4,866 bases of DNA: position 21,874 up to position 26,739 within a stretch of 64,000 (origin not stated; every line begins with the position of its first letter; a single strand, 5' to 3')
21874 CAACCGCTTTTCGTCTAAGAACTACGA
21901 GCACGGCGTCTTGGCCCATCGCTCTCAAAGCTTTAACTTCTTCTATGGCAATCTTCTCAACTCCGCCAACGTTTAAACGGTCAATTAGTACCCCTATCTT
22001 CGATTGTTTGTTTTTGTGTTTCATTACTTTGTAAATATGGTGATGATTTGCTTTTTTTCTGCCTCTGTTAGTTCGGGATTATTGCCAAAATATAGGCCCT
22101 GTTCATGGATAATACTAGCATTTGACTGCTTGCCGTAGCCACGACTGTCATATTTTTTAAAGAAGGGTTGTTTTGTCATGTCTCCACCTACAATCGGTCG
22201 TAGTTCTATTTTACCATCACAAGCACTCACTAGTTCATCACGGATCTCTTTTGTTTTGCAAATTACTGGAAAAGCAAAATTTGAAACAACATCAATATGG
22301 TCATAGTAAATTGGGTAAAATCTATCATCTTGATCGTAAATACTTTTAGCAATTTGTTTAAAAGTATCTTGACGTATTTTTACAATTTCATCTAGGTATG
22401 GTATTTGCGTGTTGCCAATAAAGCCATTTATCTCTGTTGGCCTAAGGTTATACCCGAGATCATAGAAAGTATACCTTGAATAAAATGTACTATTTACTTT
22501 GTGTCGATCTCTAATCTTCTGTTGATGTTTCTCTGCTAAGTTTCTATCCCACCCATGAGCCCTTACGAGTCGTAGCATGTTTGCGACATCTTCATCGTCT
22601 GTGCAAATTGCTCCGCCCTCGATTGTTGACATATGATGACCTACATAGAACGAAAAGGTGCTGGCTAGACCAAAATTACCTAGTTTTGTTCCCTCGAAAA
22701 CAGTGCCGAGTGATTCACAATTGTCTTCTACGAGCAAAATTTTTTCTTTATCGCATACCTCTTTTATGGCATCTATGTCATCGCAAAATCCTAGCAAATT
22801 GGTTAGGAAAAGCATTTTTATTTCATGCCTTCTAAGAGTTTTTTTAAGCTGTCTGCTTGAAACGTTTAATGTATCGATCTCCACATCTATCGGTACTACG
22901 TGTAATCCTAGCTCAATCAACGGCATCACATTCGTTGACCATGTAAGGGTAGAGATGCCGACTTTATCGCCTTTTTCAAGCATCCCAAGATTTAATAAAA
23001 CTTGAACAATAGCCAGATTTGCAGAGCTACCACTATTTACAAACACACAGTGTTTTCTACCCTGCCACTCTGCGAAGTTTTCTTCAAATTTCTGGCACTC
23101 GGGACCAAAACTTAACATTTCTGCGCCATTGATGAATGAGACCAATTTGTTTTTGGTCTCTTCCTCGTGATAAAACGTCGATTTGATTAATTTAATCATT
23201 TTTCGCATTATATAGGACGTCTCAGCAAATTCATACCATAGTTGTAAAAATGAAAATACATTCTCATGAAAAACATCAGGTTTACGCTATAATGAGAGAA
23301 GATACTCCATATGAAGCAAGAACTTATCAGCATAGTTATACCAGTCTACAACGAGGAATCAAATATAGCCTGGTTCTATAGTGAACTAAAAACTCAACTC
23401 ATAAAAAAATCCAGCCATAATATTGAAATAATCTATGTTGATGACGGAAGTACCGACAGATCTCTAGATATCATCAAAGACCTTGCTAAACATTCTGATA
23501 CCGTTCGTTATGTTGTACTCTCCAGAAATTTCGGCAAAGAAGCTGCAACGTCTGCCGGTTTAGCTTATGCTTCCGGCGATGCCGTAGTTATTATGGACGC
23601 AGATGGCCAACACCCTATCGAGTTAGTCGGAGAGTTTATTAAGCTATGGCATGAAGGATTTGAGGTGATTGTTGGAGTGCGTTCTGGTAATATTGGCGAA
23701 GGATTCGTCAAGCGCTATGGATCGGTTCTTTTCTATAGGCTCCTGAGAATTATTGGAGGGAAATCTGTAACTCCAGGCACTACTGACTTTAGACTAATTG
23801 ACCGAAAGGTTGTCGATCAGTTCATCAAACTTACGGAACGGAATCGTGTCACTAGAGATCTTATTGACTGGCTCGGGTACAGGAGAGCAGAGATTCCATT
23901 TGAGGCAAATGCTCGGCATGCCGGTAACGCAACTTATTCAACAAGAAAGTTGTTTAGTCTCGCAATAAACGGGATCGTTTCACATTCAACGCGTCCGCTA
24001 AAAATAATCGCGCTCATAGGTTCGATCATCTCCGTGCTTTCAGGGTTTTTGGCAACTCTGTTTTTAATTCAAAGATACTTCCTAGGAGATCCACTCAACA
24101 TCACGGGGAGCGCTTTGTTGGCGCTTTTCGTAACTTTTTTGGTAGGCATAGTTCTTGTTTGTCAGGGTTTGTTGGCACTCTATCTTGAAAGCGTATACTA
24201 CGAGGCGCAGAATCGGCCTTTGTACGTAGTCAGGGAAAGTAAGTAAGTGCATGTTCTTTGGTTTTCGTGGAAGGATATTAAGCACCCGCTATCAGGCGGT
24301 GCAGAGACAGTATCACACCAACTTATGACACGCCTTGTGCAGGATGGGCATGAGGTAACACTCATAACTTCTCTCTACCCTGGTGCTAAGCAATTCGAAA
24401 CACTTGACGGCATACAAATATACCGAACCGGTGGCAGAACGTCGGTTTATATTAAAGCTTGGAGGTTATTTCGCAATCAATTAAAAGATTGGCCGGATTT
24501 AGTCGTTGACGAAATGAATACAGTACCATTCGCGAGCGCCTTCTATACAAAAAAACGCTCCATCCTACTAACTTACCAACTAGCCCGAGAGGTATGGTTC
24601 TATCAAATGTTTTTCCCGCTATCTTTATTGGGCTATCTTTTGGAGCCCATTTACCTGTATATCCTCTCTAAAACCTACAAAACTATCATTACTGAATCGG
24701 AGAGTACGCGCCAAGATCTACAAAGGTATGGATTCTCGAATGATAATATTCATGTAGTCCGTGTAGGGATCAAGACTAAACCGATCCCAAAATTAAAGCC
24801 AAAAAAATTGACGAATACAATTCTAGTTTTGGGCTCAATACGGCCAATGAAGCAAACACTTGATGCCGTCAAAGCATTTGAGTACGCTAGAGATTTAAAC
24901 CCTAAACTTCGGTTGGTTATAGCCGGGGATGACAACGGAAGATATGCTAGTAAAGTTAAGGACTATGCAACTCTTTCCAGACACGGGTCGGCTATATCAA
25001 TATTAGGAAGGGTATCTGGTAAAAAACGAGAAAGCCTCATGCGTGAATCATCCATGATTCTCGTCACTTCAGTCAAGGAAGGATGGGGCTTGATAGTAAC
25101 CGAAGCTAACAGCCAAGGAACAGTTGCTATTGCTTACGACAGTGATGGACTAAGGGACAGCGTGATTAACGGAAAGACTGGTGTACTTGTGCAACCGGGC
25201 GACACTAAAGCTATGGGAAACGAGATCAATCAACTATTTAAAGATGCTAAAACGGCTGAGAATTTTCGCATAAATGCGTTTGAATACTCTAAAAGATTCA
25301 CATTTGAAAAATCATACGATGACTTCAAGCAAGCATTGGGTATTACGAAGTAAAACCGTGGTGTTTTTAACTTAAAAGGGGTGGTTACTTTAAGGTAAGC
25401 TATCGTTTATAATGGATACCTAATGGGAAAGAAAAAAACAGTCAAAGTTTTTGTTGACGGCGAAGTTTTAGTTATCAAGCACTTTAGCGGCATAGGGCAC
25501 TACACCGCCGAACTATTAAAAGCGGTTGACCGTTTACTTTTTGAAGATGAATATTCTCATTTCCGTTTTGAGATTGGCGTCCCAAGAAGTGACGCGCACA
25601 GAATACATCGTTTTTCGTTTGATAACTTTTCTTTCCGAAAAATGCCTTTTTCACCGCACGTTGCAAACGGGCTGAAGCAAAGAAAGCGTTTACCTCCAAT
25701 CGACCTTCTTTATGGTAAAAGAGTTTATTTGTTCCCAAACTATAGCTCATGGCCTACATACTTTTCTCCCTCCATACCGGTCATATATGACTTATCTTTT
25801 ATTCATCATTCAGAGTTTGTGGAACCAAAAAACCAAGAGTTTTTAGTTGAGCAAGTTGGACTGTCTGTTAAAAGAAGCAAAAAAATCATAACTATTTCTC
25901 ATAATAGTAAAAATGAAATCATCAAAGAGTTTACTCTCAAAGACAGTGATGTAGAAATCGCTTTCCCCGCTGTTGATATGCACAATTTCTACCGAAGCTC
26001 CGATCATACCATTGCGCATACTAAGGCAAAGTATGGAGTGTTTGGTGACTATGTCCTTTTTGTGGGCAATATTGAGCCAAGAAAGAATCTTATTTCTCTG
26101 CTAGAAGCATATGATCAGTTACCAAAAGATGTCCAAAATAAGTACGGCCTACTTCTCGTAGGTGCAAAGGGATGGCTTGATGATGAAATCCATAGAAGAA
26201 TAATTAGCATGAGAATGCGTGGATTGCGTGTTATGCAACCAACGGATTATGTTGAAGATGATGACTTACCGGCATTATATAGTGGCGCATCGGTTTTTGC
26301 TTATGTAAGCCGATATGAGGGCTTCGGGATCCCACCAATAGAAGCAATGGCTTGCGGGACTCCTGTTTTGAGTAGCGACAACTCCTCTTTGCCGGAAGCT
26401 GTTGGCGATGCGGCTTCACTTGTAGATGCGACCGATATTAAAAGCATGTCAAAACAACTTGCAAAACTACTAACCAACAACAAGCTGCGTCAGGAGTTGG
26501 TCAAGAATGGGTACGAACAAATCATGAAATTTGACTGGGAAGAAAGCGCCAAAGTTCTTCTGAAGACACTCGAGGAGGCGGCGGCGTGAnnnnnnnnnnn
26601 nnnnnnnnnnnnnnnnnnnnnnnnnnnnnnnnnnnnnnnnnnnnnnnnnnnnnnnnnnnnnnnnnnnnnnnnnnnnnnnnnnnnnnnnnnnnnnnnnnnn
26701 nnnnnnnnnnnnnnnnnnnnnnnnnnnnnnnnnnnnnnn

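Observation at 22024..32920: GDP-mannose-derived deoxyhexose module (Gmd + ColD-like 3-dehydratase + Rmd-like reductase) without a ColC-type epimerase/reductase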

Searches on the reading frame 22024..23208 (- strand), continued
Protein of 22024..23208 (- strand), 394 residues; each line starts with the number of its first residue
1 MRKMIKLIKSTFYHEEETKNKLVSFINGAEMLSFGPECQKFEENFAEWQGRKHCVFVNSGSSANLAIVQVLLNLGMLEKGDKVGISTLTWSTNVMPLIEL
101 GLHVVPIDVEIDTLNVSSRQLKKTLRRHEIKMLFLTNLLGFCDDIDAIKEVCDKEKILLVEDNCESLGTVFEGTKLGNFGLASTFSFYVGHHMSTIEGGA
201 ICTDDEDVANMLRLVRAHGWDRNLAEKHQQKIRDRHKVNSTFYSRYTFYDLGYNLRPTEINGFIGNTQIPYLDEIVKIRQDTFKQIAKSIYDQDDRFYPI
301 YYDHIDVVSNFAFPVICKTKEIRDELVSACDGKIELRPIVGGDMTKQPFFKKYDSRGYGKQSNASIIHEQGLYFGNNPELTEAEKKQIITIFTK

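Call 58: find_homologous_proteins(query=L035:11165-12094:+, max_evalue=1e-20)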
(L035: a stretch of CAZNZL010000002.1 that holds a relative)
Query L035:11165-12094:+ (310 aa): 8000 proteins with E <= 1e-20 among 8000 candidates; the best 120 are listed.
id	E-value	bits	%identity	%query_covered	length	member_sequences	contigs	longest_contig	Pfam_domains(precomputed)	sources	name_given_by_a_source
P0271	2.0e-209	712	100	100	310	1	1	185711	PF04321.24,PF16363.12,PF02719.22,PF01370.28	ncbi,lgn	-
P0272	6.5e-146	503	69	98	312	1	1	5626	PF04321.24,PF16363.12,PF01370.28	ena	-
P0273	7.0e-146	503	69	99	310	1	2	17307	PF04321.24,PF16363.12,PF02719.22,PF01370.28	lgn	-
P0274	1.1e-145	503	70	98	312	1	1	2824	PF04321.24,PF16363.12,PF01370.28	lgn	-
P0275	4.0e-145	501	68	99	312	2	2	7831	PF04321.24,PF16363.12,PF01370.28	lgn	-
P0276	1.1e-144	499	68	99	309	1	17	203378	PF04321.24,PF16363.12,PF01370.28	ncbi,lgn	-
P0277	1.2e-144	499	68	99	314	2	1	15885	PF04321.24,PF16363.12,PF02719.22,PF01370.28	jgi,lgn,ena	-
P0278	5.2e-144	497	68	99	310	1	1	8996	PF04321.24,PF16363.12,PF01370.28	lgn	-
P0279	5.6e-144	497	68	100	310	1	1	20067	PF04321.24,PF16363.12,PF01370.28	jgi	jgi:GDP-L-fucose synthase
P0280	6.1e-144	497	67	99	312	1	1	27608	PF04321.24,PF16363.12,PF01370.28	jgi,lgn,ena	-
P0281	6.7e-144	497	68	99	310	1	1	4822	PF04321.24,PF16363.12,PF02719.22,PF01370.28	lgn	-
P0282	7.4e-144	497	67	99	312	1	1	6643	PF04321.24,PF16363.12,PF01370.28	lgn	-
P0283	8.7e-144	496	66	100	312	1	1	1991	PF04321.24,PF16363.12,PF01370.28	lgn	-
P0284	1.1e-143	496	67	100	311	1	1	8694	PF04321.24,PF16363.12,PF01370.28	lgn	-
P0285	1.2e-143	496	66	99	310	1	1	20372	PF04321.24,PF16363.12,PF01370.28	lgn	-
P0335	1.2e-140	486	67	100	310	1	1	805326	PF04321.24,PF16363.12,PF01370.28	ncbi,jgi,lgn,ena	ncbi:MAG: GDP-L-fucose synthase [Candidatus Saccharimonadales bacterium]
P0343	3.3e-140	485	67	99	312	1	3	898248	PF04321.24,PF16363.12,PF01370.28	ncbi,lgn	ncbi:MAG TPA: GDP-L-fucose synthase [Candidatus Saccharimonadales bacterium]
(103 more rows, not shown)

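Call 59: find_encoding_contigs(protein=P0335, flank=6000, max_places=2)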
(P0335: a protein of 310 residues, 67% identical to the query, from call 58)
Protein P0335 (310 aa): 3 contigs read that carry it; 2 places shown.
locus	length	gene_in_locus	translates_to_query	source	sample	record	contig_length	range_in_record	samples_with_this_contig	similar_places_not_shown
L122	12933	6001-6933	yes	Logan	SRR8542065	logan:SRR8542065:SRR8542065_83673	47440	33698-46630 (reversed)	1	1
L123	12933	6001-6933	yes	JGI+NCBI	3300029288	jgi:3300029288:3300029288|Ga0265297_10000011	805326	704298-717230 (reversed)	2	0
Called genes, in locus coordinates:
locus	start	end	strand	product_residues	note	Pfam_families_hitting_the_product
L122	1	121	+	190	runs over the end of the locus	PF00908:dTDP_sugar_isom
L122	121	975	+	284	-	PF01370:Epimerase, PF04321:RmlD_sub_bind, PF16363:GDP_Man_Dehyd (weak)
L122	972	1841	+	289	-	PF00483:NTP_transferase, PF12804:NTP_transf_3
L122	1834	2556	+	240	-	PF00535:Glycos_transf_2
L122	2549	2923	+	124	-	-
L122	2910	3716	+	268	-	PF00535:Glycos_transf_2, PF13641:Glyco_tranf_2_3 (weak), PF10111:Glyco_tranf_2_2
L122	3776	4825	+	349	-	PF01370:Epimerase, PF04321:RmlD_sub_bind, PF16363:GDP_Man_Dehyd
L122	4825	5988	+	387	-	PF01041:DegT_DnrJ_EryC1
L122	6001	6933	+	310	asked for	PF01370:Epimerase, PF04321:RmlD_sub_bind, PF16363:GDP_Man_Dehyd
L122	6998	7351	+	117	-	-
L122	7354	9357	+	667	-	PF24677:DUF7657, PF24672:DUF7654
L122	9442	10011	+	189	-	-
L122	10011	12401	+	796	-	-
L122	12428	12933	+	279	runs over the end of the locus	PF00535:Glycos_transf_2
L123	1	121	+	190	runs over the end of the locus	PF00908:dTDP_sugar_isom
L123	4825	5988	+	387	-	PF01041:DegT_DnrJ_EryC1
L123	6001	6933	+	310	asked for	PF01370:Epimerase, PF04321:RmlD_sub_bind, PF16363:GDP_Man_Dehyd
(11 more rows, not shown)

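Call 60: find_encoding_contigs(protein=P0343, flank=6000, max_places=2)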
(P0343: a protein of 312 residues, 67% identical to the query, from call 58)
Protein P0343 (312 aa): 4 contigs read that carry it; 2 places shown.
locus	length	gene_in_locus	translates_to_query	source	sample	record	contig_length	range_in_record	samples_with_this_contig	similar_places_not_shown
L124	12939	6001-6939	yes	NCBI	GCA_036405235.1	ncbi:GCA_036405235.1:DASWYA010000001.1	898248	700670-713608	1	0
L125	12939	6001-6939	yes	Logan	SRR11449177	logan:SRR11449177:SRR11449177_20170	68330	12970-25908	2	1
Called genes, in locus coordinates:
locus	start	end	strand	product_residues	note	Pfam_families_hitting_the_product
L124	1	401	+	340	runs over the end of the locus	PF00106:adh_short (weak), PF01073:3Beta_HSD, PF01370:Epimerase, PF02719:Polysacc_synt_2, PF04321:RmlD_sub_bind, PF13460:NAD_binding_10, PF16363:GDP_Man_Dehyd, PF07993:NAD_binding_4, +1 more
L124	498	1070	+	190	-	-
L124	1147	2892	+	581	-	-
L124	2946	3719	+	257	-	PF10111:Glyco_tranf_2_2, PF13641:Glyco_tranf_2_3 (weak), PF00535:Glycos_transf_2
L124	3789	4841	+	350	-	PF01370:Epimerase, PF04321:RmlD_sub_bind (weak), PF16363:GDP_Man_Dehyd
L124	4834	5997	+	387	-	PF01041:DegT_DnrJ_EryC1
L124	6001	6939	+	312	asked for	PF01370:Epimerase, PF04321:RmlD_sub_bind, PF16363:GDP_Man_Dehyd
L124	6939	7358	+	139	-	PF00892:EamA (weak)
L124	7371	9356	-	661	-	-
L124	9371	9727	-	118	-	PF10066:DUF2304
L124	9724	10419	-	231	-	PF00535:Glycos_transf_2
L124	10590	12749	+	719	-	PF27503:Rv3811_N (weak), PF01510:Amidase_2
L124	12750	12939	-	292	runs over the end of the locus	PF00535:Glycos_transf_2, PF10111:Glyco_tranf_2_2, PF13641:Glyco_tranf_2_3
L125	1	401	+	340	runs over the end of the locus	PF00106:adh_short (weak), PF01073:3Beta_HSD, PF01370:Epimerase, PF02719:Polysacc_synt_2, PF04321:RmlD_sub_bind, PF13460:NAD_binding_10, PF16363:GDP_Man_Dehyd, PF07993:NAD_binding_4, +1 more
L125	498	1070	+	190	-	-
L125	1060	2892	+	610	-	-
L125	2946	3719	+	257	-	PF10111:Glyco_tranf_2_2, PF13641:Glyco_tranf_2_3 (weak), PF00535:Glycos_transf_2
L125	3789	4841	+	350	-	PF01370:Epimerase, PF04321:RmlD_sub_bind (weak), PF16363:GDP_Man_Dehyd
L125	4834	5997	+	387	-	PF01041:DegT_DnrJ_EryC1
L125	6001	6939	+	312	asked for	PF01370:Epimerase, PF04321:RmlD_sub_bind, PF16363:GDP_Man_Dehyd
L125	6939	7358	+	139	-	PF00892:EamA (weak)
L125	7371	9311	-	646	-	-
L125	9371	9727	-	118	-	PF10066:DUF2304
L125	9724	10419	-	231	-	PF00535:Glycos_transf_2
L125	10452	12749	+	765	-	PF27503:Rv3811_N (weak), PF01510:Amidase_2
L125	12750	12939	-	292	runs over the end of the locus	PF00535:Glycos_transf_2, PF10111:Glyco_tranf_2_2, PF13641:Glyco_tranf_2_3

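Call 63: list_cluster_members(proteins=[P0001])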
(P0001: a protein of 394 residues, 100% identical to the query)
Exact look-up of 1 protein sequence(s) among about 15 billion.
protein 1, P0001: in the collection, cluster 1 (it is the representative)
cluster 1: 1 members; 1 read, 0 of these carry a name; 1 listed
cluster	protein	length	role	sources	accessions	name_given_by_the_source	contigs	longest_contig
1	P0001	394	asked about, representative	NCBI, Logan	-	-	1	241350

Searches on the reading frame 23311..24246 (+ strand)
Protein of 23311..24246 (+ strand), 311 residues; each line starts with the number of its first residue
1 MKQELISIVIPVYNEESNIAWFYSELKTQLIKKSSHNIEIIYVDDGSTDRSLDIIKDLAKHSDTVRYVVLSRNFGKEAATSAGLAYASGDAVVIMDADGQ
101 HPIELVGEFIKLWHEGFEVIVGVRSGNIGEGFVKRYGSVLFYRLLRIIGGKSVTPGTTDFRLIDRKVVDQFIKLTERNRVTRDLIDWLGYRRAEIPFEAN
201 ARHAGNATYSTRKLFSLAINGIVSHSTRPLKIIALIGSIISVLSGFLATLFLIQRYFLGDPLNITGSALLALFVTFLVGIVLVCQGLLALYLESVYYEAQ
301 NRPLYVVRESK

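Call 4: search_protein_families(library=pfam, proteins=[window:23311-24246:+])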
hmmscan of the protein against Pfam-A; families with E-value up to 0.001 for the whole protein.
window:23311-24246:+ (311 aa): 3 families
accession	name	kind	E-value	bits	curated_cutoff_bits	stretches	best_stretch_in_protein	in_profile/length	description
PF00535.33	Glycos_transf_2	-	2.7e-34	119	23.3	1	7-170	1-166/168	Glycosyl transferase family 2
PF10111.15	Glyco_tranf_2_2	-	6.4e-09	36.1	27.3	1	7-99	1-92/276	Glycosyltransferase like family 2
PF13641.12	Glyco_tranf_2_3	-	2.6e-06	28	27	1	6-98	3-96/230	Glycosyltransferase like family 2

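Call 5: search_protein_families(library=ncbifam, proteins=[window:23311-24246:+])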
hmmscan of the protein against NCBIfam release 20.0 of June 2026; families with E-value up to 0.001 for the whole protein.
window:23311-24246:+ (311 aa): 19 families
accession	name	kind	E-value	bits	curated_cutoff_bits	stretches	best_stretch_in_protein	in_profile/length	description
NF047588.1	GlcsyltransPgfSStrep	equivalog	1.3e-74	251.3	500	1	6-310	3-305/308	glycosyltransferase PgfS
NF007986.1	PRK10714.1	equivalog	7.8e-47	159.8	529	1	5-308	7-309/316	undecaprenyl-phosphate 4-deoxy-4-formamido-L-arabinose transferase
NF007482.0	PRK10073.1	equivalog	3.8e-17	62.3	423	1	3-100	5-97/334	glycosyltransferase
TIGR03937.1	PgaC_IcaA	equivalog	5.5e-17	61.8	422.3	1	3-98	44-135/407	poly-beta-1,6-N-acetyl-D-glucosamine synthase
NF041875.1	EPS_EpsD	equivalog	6.6e-14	52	370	1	6-120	1-111/325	exopolysaccharide biosynthesis glycosyltransferase EpsD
NF041391.1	DPhHxTase_Halo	equivalog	2.2e-11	43.2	375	1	12-197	3-181/213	dolichyl-phosphate hexose transferase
NF047683.1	TeichurnBiosyTuaG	equivalog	3.7e-11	43.2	400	1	2-101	4-99/252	teichuronic acid biosynthesis protein TuaG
TIGR04283.1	glyco_like_mftF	equivalog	5.1e-11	42.6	182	1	6-109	1-93/221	TIGR04283 family arsenosugar biosynthesis glycosyltransferase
NF058614.1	PPMAGASynPpgS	equivalog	1.1e-10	41.4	370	1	8-127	4-116/226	polyprenyl-phospho-N-acetylgalactosaminyl synthase PpgS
TIGR03965.1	mycofact_glyco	equivalog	1.6e-08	33.9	280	1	5-98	75-164/467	mycofactocin biosynthesis glycosyltransferase MftF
NF050050.1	ProtGlycPglI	equivalog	5e-08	32.7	500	1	5-122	3-117/306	GalNAc(5)-diNAcBac-PP-undecaprenol beta-1,3-glucosyltransferase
TIGR04242.1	nodulat_NodC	equivalog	1.4e-07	30.9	550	1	6-103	50-146/395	chitooligosaccharide synthase NodC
NF010496.0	PRK13915.1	equivalog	1.4e-07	30.9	262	1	3-100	30-128/307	glucosyl-3-phosphoglycerate synthase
TIGR03111.1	glyc2_xrt_Gpos1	hypoth_equivalog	1.7e-07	30.4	363.95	1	5-106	50-149/439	TIGR03111 family XrtG-associated glycosyltransferase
TIGR04182.1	glyco_TIGR04182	equivalog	2.7e-07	30.3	325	1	6-290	2-280/293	S-layer glycoprotein N-glycosyltransferase AglJ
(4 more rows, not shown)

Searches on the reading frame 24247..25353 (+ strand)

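Call 4: search_protein_families(library=pfam, proteins=[window:24247-25353:+])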
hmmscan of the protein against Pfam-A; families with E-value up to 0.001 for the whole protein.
window:24247-25353:+ (368 aa): 5 families
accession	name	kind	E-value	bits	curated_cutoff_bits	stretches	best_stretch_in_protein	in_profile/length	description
PF00534.26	Glycos_transf_1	-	1e-28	100.4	26.4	1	182-345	8-170/172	Glycosyl transferases group 1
PF13692.12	Glyco_trans_1_4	-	3.3e-19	70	27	1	190-333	2-142/142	Glycosyl transferases group 1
PF13439.12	Glyco_transf_4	-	2.1e-15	57.6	28.5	1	17-177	2-168/170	Glycosyltransferase Family 4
PF20706.3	GT4-conflict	-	1.1e-09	38.2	26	1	163-303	169-317/385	Family 4 Glycosyltransferase in conflict systems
PF13579.12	Glyco_trans_4_4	-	2.4e-09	38.2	29.7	1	17-174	1-158/158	Glycosyl transferase 4-like domain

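Call 5: search_protein_families(library=ncbifam, proteins=[window:24247-25353:+])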
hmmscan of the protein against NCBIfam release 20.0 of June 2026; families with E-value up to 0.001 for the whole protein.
window:24247-25353:+ (368 aa): 26 families (the best 25 are shown)
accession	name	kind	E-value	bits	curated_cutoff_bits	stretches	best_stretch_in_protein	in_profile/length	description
TIGR03999.1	thiol_BshA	equivalog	3.3e-19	69.1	273.7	1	191-360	201-366/375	N-acetyl-alpha-D-glucosaminyl L-malate synthase BshA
NF047880.1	glyco_SdgA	exception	3.9e-19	68.6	800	1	142-356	267-479/488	serine-aspartate repeat adhesin O-glycosyltransferase SdgA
TIGR04047.1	MSMEG_0565_glyc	hypoth_equivalog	9e-18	64.5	259.85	1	188-356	192-363/373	MSMEG_0565 family glycosyltransferase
TIGR03449.1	mycothiol_MshA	equivalog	1.5e-16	60.3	462.5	1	151-361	173-397/406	D-inositol-3-phosphate glycosyltransferase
NF041876.1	EPS_EpsE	equivalog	1.7e-16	60.5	400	1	144-341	164-369/389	exopolysaccharide biosynthesis GT4 family glycosyltransferase EpsE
NF038229.1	Glyco4_Geo_Pelo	equivalog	2.9e-16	59.4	400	1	146-343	112-311/338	GPMC system family 4 glycosyltransferase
NF041010.1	glycosy_Agl16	equivalog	3.8e-14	52.3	575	1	141-355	131-339/352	glycosylation protein Agl16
TIGR03088.1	stp2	hypoth_equivalog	6e-13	48.6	409.05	1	192-354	197-360/374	TIGR03088 family PEP-CTERM/XrtA system glycosyltransferase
NF007396.0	PRK09922.1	equivalog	3.5e-12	45.9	385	1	151-344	143-337/361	lipopolysaccharide 1,6-galactosyltransferase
NF046085.1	XrtY_assoc_Gly1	equivalog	8.7e-12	44.6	400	1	191-346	211-362/387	XrtY-associated glycosyltransferase XYAG1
TIGR02149.1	glgA_Coryne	subfamily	1.1e-10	41.2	302.4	1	145-346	146-368/391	glycogen synthase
TIGR04063.1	stp3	hypoth_equivalog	2.1e-09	36.8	442.05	1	195-350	219-377/397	TIGR04063 family PEP-CTERM/XrtA system glycosyltransferase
NF038295.1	EPS_HpsP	equivalog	9.7e-09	34.7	550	1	189-349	207-368/388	hormogonium polysaccharide biosynthesis glycosyltransferase HpsP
NF053787.1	GlcN_PG_synth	equivalog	6.3e-08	31.8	480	1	250-338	243-331/361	N-acetylglucosaminyl phosphatidylglycerol synthase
NF050056.1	ProtGlycPglH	equivalog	7.4e-08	31.9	600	1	185-353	175-339/354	GalNAc-alpha-(1->4)-GalNAc-alpha-(1->3)-diNAcBac-PP-undecaprenol alpha-1,4-N-acetyl-D-galactosaminyltransferase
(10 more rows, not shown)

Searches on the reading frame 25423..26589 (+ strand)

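Call 4: search_protein_families(library=pfam, proteins=[window:25423-26589:+])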
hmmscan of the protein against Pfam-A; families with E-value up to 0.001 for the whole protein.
window:25423-26589:+ (388 aa): 4 families
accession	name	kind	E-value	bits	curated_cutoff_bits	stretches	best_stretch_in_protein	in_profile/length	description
PF00534.26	Glycos_transf_1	-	7.1e-33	114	26.4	1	210-365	17-171/172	Glycosyl transferases group 1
PF13692.12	Glyco_trans_1_4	-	7.6e-26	91.5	27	1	210-352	3-142/142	Glycosyl transferases group 1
PF13524.12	Glyco_trans_1_2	-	7.4e-11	42.6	25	1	242-372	16-135/144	Glycosyl transferase-like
PF20706.3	GT4-conflict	-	8.1e-11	42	26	1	211-330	200-323/385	Family 4 Glycosyltransferase in conflict systems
